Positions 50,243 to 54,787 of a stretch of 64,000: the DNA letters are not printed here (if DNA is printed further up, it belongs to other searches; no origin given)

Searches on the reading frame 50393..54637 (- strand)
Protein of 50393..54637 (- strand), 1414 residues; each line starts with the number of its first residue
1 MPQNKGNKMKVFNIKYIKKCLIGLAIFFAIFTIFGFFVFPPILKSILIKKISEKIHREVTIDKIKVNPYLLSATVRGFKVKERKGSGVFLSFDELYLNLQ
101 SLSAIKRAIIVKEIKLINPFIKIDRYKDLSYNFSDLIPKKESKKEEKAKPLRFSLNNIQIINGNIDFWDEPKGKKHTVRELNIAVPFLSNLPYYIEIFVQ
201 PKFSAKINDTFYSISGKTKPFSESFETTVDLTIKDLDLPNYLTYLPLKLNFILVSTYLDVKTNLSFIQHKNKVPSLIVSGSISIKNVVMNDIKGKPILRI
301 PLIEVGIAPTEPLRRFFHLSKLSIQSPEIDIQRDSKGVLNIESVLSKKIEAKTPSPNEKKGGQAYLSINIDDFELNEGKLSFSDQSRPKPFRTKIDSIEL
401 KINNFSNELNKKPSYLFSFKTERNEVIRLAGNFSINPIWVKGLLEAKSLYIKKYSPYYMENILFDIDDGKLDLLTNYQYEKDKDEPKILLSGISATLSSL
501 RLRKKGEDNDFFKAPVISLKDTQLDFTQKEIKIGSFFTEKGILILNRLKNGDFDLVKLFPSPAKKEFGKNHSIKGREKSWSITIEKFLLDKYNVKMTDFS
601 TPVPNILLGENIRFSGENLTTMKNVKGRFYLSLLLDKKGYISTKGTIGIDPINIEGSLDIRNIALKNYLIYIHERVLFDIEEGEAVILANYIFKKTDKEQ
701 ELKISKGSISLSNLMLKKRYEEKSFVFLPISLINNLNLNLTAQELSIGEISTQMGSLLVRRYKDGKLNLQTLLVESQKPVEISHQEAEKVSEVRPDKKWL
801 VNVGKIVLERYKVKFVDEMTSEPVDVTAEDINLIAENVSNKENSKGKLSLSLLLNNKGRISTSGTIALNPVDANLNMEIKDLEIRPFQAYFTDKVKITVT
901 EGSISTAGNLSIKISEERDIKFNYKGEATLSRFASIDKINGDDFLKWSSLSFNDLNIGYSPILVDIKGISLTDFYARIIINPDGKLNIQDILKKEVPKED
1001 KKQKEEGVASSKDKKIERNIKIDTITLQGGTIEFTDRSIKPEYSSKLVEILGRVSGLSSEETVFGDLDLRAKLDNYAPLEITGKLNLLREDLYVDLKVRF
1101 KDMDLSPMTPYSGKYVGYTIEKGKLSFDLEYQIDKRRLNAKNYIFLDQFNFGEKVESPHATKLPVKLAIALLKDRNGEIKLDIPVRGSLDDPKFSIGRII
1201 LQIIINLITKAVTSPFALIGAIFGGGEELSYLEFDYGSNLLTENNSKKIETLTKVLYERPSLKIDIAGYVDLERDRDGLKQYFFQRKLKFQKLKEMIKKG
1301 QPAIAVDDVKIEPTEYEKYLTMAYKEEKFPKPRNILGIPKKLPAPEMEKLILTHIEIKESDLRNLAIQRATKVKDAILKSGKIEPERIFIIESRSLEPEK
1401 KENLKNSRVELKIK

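Call 68: search_protein_families(library=pfam, proteins=[window:50393-54637:-], max_evalue=1e-12)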
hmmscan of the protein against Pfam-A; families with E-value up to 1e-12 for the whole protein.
window:50393-54637:- (1414 aa): 1 family
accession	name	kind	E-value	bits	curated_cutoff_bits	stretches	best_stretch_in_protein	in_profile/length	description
PF05359.17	DUF748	-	0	1151.7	50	4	791-1388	447-1037/1037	Domain of Unknown Function (DUF748)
